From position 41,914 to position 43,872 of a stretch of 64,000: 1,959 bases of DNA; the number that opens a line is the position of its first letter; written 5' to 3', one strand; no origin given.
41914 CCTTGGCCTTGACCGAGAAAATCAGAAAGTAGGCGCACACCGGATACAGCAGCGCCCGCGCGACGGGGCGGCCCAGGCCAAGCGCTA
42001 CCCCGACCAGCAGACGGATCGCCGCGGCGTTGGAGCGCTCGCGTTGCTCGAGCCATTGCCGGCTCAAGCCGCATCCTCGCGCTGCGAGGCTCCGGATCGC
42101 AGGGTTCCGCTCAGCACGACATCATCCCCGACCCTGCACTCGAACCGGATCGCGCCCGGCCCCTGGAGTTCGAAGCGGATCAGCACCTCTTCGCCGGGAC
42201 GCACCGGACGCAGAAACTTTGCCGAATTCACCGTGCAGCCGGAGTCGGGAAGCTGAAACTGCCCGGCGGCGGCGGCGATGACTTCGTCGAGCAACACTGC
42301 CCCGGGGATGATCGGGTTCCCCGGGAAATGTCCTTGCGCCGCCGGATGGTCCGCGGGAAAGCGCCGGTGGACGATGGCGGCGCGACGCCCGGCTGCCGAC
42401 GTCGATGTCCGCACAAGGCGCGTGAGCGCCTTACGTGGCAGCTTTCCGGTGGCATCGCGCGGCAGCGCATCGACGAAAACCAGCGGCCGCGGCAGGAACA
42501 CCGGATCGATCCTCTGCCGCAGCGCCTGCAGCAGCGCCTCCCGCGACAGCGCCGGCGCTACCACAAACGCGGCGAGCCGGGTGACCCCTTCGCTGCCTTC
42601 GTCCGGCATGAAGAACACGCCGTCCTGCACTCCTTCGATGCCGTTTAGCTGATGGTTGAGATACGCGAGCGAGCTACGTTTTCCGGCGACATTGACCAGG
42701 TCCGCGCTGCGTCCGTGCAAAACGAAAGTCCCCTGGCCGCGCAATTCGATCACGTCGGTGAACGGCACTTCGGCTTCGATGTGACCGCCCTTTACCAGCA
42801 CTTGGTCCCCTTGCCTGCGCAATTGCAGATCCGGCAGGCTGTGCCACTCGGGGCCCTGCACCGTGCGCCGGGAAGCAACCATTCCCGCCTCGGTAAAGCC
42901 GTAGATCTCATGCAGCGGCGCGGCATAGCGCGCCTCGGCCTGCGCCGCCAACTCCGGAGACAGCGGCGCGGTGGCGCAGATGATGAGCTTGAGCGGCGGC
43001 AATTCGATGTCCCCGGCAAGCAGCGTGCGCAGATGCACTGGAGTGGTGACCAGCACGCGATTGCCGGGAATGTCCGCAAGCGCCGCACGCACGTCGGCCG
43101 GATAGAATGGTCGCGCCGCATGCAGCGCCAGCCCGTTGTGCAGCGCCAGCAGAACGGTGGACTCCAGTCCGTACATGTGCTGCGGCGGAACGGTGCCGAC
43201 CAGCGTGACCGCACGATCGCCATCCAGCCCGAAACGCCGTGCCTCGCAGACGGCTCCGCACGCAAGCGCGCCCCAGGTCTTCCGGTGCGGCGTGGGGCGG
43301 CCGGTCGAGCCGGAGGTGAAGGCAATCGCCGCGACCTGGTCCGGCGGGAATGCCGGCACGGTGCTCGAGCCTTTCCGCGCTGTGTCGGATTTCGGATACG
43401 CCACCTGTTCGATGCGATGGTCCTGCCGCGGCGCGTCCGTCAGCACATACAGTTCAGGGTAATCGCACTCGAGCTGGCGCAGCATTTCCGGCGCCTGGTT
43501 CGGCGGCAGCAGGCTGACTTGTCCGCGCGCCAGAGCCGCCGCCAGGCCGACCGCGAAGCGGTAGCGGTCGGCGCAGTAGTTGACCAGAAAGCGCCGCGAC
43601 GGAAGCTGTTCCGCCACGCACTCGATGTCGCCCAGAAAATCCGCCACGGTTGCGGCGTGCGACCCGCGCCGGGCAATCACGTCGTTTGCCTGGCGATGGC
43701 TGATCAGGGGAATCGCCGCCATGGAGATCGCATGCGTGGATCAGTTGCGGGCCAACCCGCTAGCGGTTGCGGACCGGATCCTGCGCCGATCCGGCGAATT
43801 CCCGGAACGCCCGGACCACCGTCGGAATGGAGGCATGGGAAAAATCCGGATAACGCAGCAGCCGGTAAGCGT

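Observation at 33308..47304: Aryl-polyene/xanthomonadin-type FAS-like biosynthetic gene cluster with export and lipid-anchoring genes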

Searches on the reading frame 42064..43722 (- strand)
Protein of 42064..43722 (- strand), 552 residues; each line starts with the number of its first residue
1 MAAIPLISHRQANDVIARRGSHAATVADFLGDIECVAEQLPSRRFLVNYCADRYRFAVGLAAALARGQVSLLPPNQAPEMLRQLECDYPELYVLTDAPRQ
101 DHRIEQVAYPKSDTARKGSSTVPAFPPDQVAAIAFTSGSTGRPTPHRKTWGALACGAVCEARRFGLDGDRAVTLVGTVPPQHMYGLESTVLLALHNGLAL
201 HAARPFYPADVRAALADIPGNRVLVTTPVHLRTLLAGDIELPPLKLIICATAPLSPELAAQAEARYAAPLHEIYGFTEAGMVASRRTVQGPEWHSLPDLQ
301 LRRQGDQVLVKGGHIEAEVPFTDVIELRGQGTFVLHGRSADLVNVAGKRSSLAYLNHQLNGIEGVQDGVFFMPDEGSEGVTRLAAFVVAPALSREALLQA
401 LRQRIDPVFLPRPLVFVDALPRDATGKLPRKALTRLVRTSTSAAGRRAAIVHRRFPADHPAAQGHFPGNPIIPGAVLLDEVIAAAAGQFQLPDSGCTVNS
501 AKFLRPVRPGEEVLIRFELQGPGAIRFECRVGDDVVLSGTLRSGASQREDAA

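Call 6: search_protein_families(library=pfam, proteins=[window:42064-43722:-], max_evalue=0.01)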
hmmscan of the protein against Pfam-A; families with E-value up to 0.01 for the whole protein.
window:42064-43722:- (552 aa): 3 families
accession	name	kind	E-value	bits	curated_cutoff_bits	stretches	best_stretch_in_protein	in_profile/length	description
PF00501.34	AMP-binding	-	1e-21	77.7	29.9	1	103-287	138-329/384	AMP-binding enzyme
PF13193.12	AMP-binding_C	-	4.2e-06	28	24.5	1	372-427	20-76/76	AMP-binding enzyme C-terminal domain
PF07977.19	FabA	-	0.00058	19.9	23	1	449-515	27-106/138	FabA-like domain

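Call 7: search_protein_families(library=ncbifam, proteins=[window:42064-43722:-], max_evalue=0.01)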
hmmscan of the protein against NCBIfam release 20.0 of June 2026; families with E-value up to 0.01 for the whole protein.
window:42064-43722:- (552 aa): 74 families (the best 25 are shown)
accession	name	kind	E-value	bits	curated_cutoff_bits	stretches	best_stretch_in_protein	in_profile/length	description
TIGR02372.1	4_coum_CoA_lig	equivalog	7.9e-30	103.8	334.7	1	134-428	101-385/386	4-coumarate--CoA ligase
NF004837.0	PRK06187.1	subfamily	7e-21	74.1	476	2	91-286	132-330/531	long-chain-fatty-acid--CoA ligase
NF004511.1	PRK05852.1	equivalog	2.7e-16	59.3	650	2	324-435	389-502/505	FadD7 family fatty acid--CoA ligase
NF005702.0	PRK07514.1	subfamily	1.7e-15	56.4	558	2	125-285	154-313/506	malonyl-CoA synthase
NF005858.0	PRK07787.1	subfamily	2.2e-15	56.1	575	2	18-287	21-287/471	acyl-CoA synthetase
NF038078.1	NRPS_MxcG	equivalog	1.9e-14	51.9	2300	1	323-449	845-972/1442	myxochelin non-ribosomal peptide synthetase MxcG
NF006167.0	PRK08308.1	equivalog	1.7e-13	50.3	513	1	131-433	104-407/414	acyl-CoA synthetase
TIGR03098.1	ligase_PEP_1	hypoth_equivalog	6.9e-13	47.9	592.35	2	327-434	406-515/517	acyl-CoA ligase (AMP-forming), exosortase A system-associated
TIGR01923.1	menE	equivalog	2e-12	46.7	330.15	1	77-279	60-260/442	o-succinylbenzoate--CoA ligase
NF053567.1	HBDA_AROS1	equivalog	4.7e-12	45.1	1000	1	322-439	399-521/523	3-hydroxybenzoate--CoA ligase HbdA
NF005877.1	PRK07824.1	equivalog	5.7e-12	45.4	345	1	128-435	42-360/362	o-succinylbenzoate--CoA ligase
TIGR01733.1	AA-adenyl-dom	subfamily_domain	3.5e-11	42.5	317.4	1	103-289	95-283/409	amino acid adenylation domain-containing protein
NF002966.0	PRK03640.1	equivalog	4e-11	42.2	556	2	94-279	104-290/483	o-succinylbenzoate--CoA ligase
NF004814.0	PRK06164.1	equivalog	2.2e-10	39.7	677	2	104-283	157-335/540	acyl-CoA synthetase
NF005801.1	PRK07656.1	equivalog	4.2e-10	38.9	657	1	117-432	153-498/500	FadD3 family acyl-CoA ligase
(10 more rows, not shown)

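Call 10: find_related_loci(query=window:42064-43722:-, collection=genome_contigs, flank=10000)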
Query window:42064-43722:- (552 aa) in genome_contigs; peptide patterns used: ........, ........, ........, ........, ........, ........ (x = any residue, [..] = any of these).
600 stretches matched a pattern (row limit reached: there are more); 587 encode a relative of the query (tblastn E <= 1e-3); the best 80 are kept; 80 distinct loci.
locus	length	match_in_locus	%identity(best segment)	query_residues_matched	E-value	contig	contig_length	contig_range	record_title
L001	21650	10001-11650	58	1-551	0e+0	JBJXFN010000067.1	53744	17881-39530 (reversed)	MAG: Burkholderiales bacterium isolate F1F2.bin.439 k127_5250344, whole genome shotgun sequence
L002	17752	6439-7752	69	1-433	0e+0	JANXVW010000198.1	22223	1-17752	MAG: Betaproteobacteria bacterium isolate GL140_1_metabat_206_sub GL140_1_k141_533101, whole genome shotgun sequence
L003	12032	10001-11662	53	1-547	2e-180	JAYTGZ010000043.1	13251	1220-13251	MAG: Pseudomonadota bacterium isolate GFS_2422 GFS_2422_42, whole genome shotgun sequence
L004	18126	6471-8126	86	1-552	0e+0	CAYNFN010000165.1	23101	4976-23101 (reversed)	MAG TPA_asm: uncultured Alcaligenaceae bacterium isolate binchicken_co165_55 genome assembly, contig: k141_1235531, whol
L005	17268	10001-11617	52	4-541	1e-179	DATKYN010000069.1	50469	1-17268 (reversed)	MAG TPA_asm: Burkholderiales bacterium isolate SMAG_U14220 k141_3370220, whole genome shotgun sequence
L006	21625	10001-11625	65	1-543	0e+0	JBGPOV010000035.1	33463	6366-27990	MAG: Gammaproteobacteria bacterium isolate OBJ2_061818_050_3 k141_253474_length_33463_cov_19.2562, whole genome shotgun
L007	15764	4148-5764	56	1-542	4e-176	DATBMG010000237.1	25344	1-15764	MAG TPA_asm: Burkholderiales bacterium isolate SMAG_U3992 k141_1115342, whole genome shotgun sequence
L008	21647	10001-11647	51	1-541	1e-171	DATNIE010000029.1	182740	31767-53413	MAG TPA_asm: Steroidobacteraceae bacterium isolate SMAG_U11365 k141_722598, whole genome shotgun sequence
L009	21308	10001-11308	63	1-436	2e-168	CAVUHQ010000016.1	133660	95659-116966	MAG: uncultured beta proteobacterium isolate MFD02242.bin.2.259 genome assembly, contig: contig_36413, whole genome shot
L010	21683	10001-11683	50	1-547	7e-161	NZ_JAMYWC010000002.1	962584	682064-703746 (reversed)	Ralstonia chuxiongensis strain 21YRMH01-3 Scaffold2, whole genome shotgun sequence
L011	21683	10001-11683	49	1-547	1e-159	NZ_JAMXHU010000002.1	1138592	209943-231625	Ralstonia mojiangensis strain 21MJYT02-10 Scaffold2, whole genome shotgun sequence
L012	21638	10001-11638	48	1-545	3e-159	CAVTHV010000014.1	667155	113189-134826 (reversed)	MAG: uncultured beta proteobacterium isolate MFD05942.bin.2.252 genome assembly, contig: contig_16686, whole genome shot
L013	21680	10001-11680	50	1-549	4e-157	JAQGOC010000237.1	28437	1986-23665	MAG: Gammaproteobacteria bacterium isolate RYN_603 scaffold_2262752, whole genome shotgun sequence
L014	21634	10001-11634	58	1-545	1e-159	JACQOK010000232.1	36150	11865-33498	MAG: Betaproteobacteria bacterium isolate NC_groundwater_1279_Ag_S-0.2um_63_76 S_p2_S4_coassembly_k141_1734705, whole ge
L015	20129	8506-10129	52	1-543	2e-156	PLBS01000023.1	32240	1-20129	MAG: Gallionella sp. isolate palsa_995 73.20111000_P3M.48_contig_701, whole genome shotgun sequence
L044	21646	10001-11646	54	1-541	1e-139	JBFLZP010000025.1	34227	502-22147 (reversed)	MAG: Pseudomonadota bacterium isolate MAG114 MAG114_25, whole genome shotgun sequence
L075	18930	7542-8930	67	1-457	0e+0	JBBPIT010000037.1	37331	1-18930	MAG: Pseudomonadota bacterium isolate BPF1-28-30_bin_3 NODE_167_length_37331_cov_17.761804, whole genome shotgun sequenc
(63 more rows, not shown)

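Call 22: search_protein_families(library=pfam, proteins=[L075:12769-13251:-, L075:13615-14802:-, L075:12791-14302:-, L075:17549-18673:-, L002:11782-12792:-, L002:12546-13724:-, L002:15411-16424:-, L044:15534-16349:+, L044:15629-17065:+, L044:16079-16960:-], max_evalue=0.01)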
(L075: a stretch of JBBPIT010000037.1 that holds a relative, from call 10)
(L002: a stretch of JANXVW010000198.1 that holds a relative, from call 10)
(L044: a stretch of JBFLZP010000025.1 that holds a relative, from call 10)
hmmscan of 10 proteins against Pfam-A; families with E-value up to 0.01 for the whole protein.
L075:12769-13251:- (160 aa): 0 families

L075:13615-14802:- (395 aa): 4 families
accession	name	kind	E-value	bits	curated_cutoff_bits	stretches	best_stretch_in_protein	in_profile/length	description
PF08242.18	Methyltransf_12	-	4.6e-10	40.5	30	1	202-310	1-98/98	Methyltransferase domain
PF13649.12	Methyltransf_25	-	0.00075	20.6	27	1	201-308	1-97/97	Methyltransferase domain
PF08241.18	Methyltransf_11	-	0.0013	19.7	21.2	1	203-312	2-95/95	Methyltransferase domain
PF13489.12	Methyltransf_23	-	0.0022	18.2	27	1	197-369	22-162/164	Methyltransferase domain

L075:12791-14302:- (503 aa): 3 families
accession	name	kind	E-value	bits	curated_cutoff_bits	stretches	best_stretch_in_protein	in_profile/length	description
PF07977.19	FabA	-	1.5e-08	34.8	23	1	243-273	26-56/138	FabA-like domain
PF22818.2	ApeI-like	-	5.8e-05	23.8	28.5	1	251-310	23-82/119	ApeI dehydratase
PF21089.3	PKS_DH_N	-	0.0031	17.9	27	0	252-305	25-78/103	Polyketide synthase dehydratase domain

L075:17549-18673:- (374 aa): 1 family
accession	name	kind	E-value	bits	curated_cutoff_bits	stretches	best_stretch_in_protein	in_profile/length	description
PF21168.2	FkbO_Hyg5-like_N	-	3.4e-31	108.3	27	1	101-224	1-122/122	Chorismatase FkbO/Hyg5-like, N-terminal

L002:11782-12792:- (336 aa): 3 families
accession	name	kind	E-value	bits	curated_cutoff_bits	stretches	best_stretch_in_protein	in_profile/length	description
PF07977.19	FabA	-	1.2e-08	35.1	23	1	78-119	23-60/138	FabA-like domain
PF22818.2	ApeI-like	-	1.7e-05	25.5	28.5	1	74-149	8-83/119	ApeI dehydratase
PF21089.3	PKS_DH_N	-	0.0048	17.3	27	0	93-161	28-99/103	Polyketide synthase dehydratase domain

L002:12546-13724:- (392 aa): 7 families
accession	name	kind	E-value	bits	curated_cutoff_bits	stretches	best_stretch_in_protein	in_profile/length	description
PF08242.18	Methyltransf_12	-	2.3e-13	51.1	30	1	202-307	1-98/98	Methyltransferase domain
PF13649.12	Methyltransf_25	-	1.7e-06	29.1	27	1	201-305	1-97/97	Methyltransferase domain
PF08241.18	Methyltransf_11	-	7.7e-06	26.9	21.2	1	209-309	4-95/95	Methyltransferase domain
PF13847.12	Methyltransf_31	-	8.3e-06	26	27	1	208-317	10-119/145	Methyltransferase domain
PF13489.12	Methyltransf_23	-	0.00022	21.4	27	1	196-366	21-162/164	Methyltransferase domain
PF02636.23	Methyltransf_28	-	0.00079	19.4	23.3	1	195-254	16-76/249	Putative S-adenosyl-L-methionine-dependent methyltransferase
PF10017.15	Methyltransf_33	-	0.0037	16.8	23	1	184-267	52-127/304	Histidine-specific methyltransferase, SAM-dependent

L002:15411-16424:- (337 aa): 1 family
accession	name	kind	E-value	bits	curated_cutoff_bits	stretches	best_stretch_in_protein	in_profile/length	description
PF21168.2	FkbO_Hyg5-like_N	-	2.7e-32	111.8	27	1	63-186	1-122/122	Chorismatase FkbO/Hyg5-like, N-terminal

L044:15534-16349:+ (271 aa): 1 family
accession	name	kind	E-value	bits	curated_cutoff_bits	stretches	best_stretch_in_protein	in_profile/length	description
PF01522.26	Polysacc_deac_1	-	4e-29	101.5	23.1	1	73-191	6-122/124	Polysaccharide deacetylase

L044:15629-17065:+ (478 aa): 9 families
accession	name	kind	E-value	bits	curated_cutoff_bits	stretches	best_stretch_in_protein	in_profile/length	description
PF13489.12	Methyltransf_23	-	2.6e-11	43.9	27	1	289-458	20-162/164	Methyltransferase domain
PF13649.12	Methyltransf_25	-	1.9e-10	41.7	27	1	295-402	1-97/97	Methyltransferase domain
PF08242.18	Methyltransf_12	-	1.4e-08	35.8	30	1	296-404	1-98/98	Methyltransferase domain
PF08241.18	Methyltransf_11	-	1.1e-07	32.9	21.2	1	296-405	1-94/95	Methyltransferase domain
PF13847.12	Methyltransf_31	-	2.3e-07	31.1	27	1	292-407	4-110/145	Methyltransferase domain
PF05175.20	MTS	-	0.0027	17.8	23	1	287-315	30-55/170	Methyltransferase small domain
PF01739.24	CheR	-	0.004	17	27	1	367-405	134-172/195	CheR methyltransferase, SAM binding domain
PF00891.24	Methyltransf_2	-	0.0051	16.6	22.3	0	355-405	113-163/210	O-methyltransferase domain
PF07021.18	MetW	-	0.0069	16.5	21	0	288-316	10-38/193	Methionine biosynthesis protein MetW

L044:16079-16960:- (293 aa): 0 families

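Call 35: search_solved_structures(query=window:42064-43722:-, max_evalue=0.001)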
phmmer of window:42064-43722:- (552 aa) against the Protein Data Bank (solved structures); distinct sequences matched with E-value up to 0.001: 64 (the best 60 are shown).
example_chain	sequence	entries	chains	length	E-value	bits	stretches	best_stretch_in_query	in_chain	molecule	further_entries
3ipl_A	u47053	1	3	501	7.3e-09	38.1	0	123-298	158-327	2-succinylbenzoate--CoA ligase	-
4gs5_A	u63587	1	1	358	1.5e-07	33.8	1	133-437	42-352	Acyl-CoA synthetase (AMP-forming)/AMP-acid ligase II-like protein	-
4fuq_A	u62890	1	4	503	3.1e-07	32.8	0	330-434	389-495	Malonyl CoA synthetase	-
8k4r_A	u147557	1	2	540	4.7e-07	32.2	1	323-435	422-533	Non-ribosomal peptide synthetase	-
6o6e_B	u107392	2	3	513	7.3e-07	31.5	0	322-444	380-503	L-proline--[L-prolyl-carrier protein] ligase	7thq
6qjz_A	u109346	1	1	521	8e-07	31.4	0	125-287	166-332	oxalyl CoA-synthetase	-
2vze_A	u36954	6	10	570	9.8e-07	31.1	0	129-283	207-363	ACYL-COENZYME A SYNTHETASE ACSM2A, MITOCHONDRIAL | Acyl-coenzyme A synthetase ACSM2A, mitochondrial precursor | Acyl-coenzyme A synthetase ACSM2A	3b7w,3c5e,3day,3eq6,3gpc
8aff_A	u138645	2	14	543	9.9e-07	31.1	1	330-437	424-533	Oxalate--CoA ligase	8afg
2wd9_A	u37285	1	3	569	1e-06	31.1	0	129-283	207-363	ACYL-COENZYME A SYNTHETASE ACSM2A, MITOCHONDRIAL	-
5ie0_A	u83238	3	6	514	1.1e-06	31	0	119-287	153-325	Oxalate--CoA ligase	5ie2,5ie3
4gr5_A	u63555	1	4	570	1.1e-06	30.9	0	323-434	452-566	Non-ribosomal peptide synthetase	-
4gxr_A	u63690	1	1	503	1.3e-06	30.8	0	330-434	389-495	Malonyl CoA synthetase, Benzoate-CoA ligase Chimeric protein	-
8wev_A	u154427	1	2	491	1.3e-06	30.7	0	323-431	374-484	Feruloyl-CoA Synthetase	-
8weu_A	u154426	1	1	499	1.4e-06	30.6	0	323-431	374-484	Fatty-acyl-CoA synthase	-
5u95_A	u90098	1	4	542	1.6e-06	30.4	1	125-283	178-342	4-coumarate--CoA ligase 2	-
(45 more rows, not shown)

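Call 46: search_dna_similar(query=window:42064-43722:-, collection=plasmids, mode=protein, max_rows=15, max_evalue=1e-30)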
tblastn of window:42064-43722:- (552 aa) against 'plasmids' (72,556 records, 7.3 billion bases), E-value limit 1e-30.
Records with a match: 10; places in all: 10; records where one place covers at least 80% of the query: 10.
Best place of each record, by identity: <60% 10.
By first word of the organism name: Burkholderia 4; Caballeronia 3; Azospirillum 1; Skermanella 1; Roseomonas 1.
By predicted mobility (MOB-suite, as given by PLSDB): non-mobilizable 8; mobilizable 1; conjugative 1.
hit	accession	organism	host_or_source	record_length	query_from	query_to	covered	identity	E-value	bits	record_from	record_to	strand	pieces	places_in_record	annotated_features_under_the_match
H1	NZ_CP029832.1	Azospirillum ramasamyi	single cell,Cow dung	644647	4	552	96%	54.1%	6e-131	496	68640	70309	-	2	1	AMP-binding protein | hypothetical protein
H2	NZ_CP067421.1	Skermanella sp. TT6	Homo sapiens,single cell,skin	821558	1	541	95%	52.5%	6e-135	508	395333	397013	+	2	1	AMP-binding protein | hypothetical protein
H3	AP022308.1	Burkholderia sp. SFA1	-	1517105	1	541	98%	49.1%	5e-141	457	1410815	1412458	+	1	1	AMP-ligase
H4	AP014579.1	Burkholderia sp. RPE67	Riptortus pedestris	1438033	1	541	98%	49.1%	1e-140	456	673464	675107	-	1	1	acyl-coenzyme A synthetase/AMP-(fatty) acid ligase-like protein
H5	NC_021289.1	Caballeronia insecticola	-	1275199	1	541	98%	48.5%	2e-137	447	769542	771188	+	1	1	none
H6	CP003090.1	Burkholderia sp. YI23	-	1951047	1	533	97%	49.1%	5e-139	452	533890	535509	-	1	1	Acyl-coenzyme A synthetase/AMP-(fatty) acid ligase-like protein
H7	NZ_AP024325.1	Caballeronia sp. NK8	-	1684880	1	550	100%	47.3%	7e-137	445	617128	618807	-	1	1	none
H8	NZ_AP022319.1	Burkholderia sp. THE68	Togo hemipterus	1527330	1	550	100%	47.2%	1e-135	442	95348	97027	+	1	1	none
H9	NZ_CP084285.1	Caballeronia zhejiangensis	Anasa tristis,Cell culture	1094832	1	527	95%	48.4%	2e-135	441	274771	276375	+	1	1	none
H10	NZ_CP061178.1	Roseomonas haemaphysalidis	tick,pure culture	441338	7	539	93%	44.8%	2e-88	353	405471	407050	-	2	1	AMP-binding protein | hypothetical protein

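Call 47: get_annotated_region(hit=H4, flank=11000)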
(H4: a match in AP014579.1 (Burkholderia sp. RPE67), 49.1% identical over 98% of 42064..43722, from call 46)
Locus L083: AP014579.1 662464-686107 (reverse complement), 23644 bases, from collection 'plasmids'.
description: Burkholderia sp. RPE67 plasmid p1 DNA, complete genome
organism: Burkholderia sp. RPE67 (NCBI taxid 758796)
taxonomy: Bacteria; Pseudomonadota; Betaproteobacteria; Burkholderiales; Burkholderiaceae; Burkholderia; Burkholderia sp. RPE67
host: -; source: Riptortus pedestris; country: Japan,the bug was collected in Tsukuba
typing (MOB-suite, as given by PLSDB): non-mobilizable
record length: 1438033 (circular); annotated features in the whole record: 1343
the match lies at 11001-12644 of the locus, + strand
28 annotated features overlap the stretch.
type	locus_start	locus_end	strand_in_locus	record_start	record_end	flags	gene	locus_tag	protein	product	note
CDS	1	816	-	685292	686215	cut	lysR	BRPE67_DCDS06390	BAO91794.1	LysR family transcriptional regulator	-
CDS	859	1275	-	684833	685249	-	osmC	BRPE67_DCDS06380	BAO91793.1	OsmC family protein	-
CDS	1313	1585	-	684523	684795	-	-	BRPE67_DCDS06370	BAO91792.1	uncharacterized protein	-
CDS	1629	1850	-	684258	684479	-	-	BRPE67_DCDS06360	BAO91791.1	uncharacterized protein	-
CDS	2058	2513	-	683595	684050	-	-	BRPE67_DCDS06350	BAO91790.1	redoxin domain protein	-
CDS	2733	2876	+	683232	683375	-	-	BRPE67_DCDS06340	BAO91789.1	putative uncharacterized protein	-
CDS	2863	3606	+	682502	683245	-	-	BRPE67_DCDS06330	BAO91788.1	two component transcriptional regulator, winged helix family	-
CDS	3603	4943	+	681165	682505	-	-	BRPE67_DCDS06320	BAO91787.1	integral membrane sensor signal transduction histidine kinase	-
CDS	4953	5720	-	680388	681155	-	-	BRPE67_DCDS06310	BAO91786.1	glycosyl transferase family protein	-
CDS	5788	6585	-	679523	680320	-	-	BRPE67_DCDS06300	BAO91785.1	phospholipid/glycerol acyltransferase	-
CDS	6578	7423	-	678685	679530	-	mipA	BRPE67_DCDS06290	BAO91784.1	putative lytic transglycosylase MltA-interacting protein MipA, putative exported protein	-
CDS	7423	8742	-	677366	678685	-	-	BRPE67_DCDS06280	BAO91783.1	uncharacterized protein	-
CDS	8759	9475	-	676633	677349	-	-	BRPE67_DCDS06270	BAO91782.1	3-oxoacyl-[acyl-carrier-protein] reductase oxidoreductase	-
CDS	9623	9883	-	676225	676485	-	-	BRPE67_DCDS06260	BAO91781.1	acyl carrier protein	-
CDS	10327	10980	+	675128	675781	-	-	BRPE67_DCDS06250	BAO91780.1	uncharacterized protein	-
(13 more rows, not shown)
